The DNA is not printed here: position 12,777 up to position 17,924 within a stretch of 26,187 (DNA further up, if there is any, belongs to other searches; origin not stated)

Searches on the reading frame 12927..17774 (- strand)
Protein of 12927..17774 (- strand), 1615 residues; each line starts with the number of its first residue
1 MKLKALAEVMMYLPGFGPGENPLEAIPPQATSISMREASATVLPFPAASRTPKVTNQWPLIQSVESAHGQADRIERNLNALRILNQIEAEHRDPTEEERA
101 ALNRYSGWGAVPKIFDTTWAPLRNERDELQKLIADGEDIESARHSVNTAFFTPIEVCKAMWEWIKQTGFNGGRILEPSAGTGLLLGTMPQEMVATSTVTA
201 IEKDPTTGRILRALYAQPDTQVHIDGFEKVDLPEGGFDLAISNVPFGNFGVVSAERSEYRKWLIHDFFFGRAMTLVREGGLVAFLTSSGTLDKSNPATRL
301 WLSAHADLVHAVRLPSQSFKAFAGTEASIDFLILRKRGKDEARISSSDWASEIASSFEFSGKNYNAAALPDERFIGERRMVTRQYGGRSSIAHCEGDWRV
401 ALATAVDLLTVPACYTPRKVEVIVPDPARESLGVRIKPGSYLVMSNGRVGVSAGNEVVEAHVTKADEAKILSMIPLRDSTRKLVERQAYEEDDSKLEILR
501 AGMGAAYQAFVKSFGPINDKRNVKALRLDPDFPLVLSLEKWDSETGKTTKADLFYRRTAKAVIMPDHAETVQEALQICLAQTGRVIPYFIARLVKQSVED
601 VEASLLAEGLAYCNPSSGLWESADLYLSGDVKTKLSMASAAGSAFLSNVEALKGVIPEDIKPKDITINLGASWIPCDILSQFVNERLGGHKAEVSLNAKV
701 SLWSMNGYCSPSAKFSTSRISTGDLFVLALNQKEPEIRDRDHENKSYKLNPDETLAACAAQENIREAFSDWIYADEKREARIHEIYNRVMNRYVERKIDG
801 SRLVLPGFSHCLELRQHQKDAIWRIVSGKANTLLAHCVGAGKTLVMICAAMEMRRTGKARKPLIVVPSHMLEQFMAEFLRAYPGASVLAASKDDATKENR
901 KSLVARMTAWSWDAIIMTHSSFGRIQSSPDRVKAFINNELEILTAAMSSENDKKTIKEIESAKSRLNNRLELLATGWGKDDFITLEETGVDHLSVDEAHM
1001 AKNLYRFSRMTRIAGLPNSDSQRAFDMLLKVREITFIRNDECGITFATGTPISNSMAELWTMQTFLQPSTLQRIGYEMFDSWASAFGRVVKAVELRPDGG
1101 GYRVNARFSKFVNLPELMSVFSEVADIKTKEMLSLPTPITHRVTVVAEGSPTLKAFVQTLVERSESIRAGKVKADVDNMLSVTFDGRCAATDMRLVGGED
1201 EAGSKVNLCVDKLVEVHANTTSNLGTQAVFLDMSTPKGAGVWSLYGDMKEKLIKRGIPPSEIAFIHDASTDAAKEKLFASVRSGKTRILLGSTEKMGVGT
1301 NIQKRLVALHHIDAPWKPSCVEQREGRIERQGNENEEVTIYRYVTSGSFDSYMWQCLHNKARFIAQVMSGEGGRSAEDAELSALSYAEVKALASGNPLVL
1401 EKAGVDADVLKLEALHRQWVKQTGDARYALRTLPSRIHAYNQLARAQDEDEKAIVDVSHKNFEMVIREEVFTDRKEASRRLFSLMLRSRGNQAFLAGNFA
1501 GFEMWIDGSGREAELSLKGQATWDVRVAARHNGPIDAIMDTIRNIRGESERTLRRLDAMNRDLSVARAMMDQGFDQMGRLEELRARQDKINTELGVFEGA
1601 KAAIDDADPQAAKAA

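Call 25: search_protein_families(library=pfam, proteins=[window:12927-17774:-], max_evalue=0.001)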
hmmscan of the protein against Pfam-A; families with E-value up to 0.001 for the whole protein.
window:12927-17774:- (1615 aa): 4 families
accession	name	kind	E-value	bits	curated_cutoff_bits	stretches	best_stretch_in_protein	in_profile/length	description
PF00176.29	SNF2-rel_dom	-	9e-14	51.7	24.9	2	828-1003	15-139/290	SNF2-related domain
PF04851.21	ResIII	-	6.6e-09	36.3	22.5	1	812-928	2-122/164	Type III restriction enzyme, res subunit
PF00270.35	DEAD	-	6.6e-07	29.7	26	1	816-942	2-128/167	DEAD/DEAH box helicase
PF00271.37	Helicase_C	-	1.2e-05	25.9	23.5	1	1254-1332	36-110/110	Helicase conserved C-terminal domain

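Call 51: search_protein_families(library=ncbifam, proteins=[window:12927-17774:-], max_evalue=0.001)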
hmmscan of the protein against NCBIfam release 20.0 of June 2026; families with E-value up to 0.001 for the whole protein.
window:12927-17774:- (1615 aa): 11 families
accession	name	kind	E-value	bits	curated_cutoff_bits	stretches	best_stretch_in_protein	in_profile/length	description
NF042964.1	phospholipD_antiphage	equivalog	4.4e-21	74.9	1100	1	1264-1367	724-825/895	phospholipase D-like domain-containing anti-phage protein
NF038317.1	DISARM_DrmD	equivalog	1.6e-16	59.8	610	1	1249-1456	523-723/1021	DISARM system SNF2-like helicase DrmD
NF058637.1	helic_SCO1167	equivalog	4.6e-12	44.8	1200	1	1248-1372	795-914/932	SCO1167/SCO6262 family helicase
NF053675.1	pilus_reg_Snf2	equivalog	8e-08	30.8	1100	1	1274-1375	916-1015/1029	pilus expression-regulating Snf2 family helicase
NF041062.1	DpdE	equivalog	3.4e-07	28.6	500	1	1269-1348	579-656/1048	protein DpdE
NF047738.1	antiphage_MADS2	equivalog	1.7e-06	26.6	720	1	267-346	496-576/654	methylation-associated defense system DNA methyltransferase MAD2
NF003426.0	PRK04914.1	equivalog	1e-05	24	576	0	831-883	172-224/959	RNA polymerase-associated protein RapA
TIGR04095.1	dnd_restrict_1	equivalog_domain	1.3e-05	24.4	600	1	811-940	6-136/451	DNA phosphorothioation system restriction enzyme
NF038318.1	DISARM_DrmD_b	equivalog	0.00037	18.7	950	0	1308-1367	507-566/868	DISARM system SNF2-like helicase DrmD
TIGR00643.1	recG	equivalog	0.00045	19.1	659.4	0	830-920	257-347/629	ATP-dependent DNA helicase RecG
NF041790.1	anti-phage_ZorD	equivalog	0.00069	17.6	1500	0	1047-1072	759-784/1035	type I Zorya anti-phage system protein ZorD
